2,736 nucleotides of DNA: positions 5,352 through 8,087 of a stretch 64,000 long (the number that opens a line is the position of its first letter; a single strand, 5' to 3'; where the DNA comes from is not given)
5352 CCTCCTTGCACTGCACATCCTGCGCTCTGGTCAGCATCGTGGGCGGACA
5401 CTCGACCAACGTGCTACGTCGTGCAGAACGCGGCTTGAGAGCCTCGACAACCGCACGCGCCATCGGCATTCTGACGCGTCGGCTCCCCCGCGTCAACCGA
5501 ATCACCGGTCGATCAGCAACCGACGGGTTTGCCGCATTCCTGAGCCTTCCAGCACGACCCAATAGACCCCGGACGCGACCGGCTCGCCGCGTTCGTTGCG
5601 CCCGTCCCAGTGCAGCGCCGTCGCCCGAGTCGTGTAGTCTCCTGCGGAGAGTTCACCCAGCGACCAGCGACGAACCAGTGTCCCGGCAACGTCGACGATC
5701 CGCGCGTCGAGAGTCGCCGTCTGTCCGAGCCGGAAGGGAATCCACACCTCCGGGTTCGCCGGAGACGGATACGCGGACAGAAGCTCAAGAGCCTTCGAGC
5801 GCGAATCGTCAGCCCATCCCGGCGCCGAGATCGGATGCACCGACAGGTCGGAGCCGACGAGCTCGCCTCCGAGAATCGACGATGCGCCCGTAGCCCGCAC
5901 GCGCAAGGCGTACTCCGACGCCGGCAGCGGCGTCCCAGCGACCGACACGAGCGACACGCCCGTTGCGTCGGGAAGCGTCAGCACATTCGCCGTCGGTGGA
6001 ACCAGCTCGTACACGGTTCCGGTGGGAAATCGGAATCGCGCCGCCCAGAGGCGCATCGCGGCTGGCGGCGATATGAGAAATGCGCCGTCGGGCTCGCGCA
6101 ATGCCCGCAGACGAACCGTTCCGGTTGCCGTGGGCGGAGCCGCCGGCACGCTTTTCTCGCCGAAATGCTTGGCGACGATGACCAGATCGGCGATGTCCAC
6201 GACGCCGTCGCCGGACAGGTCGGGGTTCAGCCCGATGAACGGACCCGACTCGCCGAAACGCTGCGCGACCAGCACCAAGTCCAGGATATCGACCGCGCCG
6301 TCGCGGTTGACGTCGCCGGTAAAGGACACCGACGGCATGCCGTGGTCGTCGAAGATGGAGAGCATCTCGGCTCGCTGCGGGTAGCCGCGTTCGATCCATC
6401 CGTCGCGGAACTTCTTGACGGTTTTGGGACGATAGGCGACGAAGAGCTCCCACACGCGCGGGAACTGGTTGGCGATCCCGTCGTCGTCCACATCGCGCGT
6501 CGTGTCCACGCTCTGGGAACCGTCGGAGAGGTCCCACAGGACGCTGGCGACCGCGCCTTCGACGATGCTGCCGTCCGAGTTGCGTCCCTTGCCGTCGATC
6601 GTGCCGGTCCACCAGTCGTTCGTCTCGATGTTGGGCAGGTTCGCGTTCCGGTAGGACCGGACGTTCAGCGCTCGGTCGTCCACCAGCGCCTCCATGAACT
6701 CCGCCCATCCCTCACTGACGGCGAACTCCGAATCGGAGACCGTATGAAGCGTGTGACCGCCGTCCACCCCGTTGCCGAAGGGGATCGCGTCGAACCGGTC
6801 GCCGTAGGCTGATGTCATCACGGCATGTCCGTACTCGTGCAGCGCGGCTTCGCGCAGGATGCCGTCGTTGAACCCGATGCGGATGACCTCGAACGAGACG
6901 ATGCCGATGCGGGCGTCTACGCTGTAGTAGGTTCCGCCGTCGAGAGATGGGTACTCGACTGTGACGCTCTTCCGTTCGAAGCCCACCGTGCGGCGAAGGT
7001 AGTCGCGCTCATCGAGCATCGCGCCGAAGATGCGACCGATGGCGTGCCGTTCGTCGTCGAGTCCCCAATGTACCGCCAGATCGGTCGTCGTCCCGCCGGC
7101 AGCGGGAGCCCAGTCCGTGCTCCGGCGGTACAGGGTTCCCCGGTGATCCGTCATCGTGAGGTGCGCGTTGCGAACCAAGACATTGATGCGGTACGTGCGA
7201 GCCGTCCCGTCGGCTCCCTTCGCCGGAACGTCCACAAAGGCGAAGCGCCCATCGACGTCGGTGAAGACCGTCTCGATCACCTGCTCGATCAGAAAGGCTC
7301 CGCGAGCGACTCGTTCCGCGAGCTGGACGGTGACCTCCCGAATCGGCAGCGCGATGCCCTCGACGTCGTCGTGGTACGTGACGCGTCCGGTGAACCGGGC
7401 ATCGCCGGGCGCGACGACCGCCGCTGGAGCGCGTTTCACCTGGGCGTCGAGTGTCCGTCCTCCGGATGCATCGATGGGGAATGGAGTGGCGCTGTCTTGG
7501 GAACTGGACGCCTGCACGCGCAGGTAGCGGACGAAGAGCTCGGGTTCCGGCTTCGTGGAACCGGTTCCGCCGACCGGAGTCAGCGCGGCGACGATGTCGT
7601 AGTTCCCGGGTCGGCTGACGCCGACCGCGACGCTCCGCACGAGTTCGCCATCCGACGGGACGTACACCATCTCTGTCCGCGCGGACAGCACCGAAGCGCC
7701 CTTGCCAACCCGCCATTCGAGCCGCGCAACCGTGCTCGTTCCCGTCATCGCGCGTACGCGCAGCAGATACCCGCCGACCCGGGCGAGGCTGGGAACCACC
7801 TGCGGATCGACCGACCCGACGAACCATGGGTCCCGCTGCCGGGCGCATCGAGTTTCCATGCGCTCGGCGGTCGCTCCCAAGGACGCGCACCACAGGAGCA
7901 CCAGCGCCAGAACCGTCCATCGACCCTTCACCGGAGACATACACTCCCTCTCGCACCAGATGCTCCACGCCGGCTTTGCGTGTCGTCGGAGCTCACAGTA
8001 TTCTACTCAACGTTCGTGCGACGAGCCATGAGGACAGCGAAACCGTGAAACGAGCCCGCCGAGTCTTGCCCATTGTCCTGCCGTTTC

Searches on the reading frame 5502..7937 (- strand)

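Call 87: search_protein_families(library=pfam, proteins=[window:5502-7937:-], max_evalue=0.0001)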
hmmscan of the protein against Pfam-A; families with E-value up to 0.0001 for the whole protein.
window:5502-7937:- (811 aa): 2 families
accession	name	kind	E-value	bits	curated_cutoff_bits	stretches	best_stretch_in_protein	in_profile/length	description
PF13860.13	FlgD_ig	-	1.3e-08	35.2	27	1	742-798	24-75/79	FlgD Ig-like domain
PF00404.24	Dockerin_1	-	1.4e-07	32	22.9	1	541-591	2-55/57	Dockerin type I domain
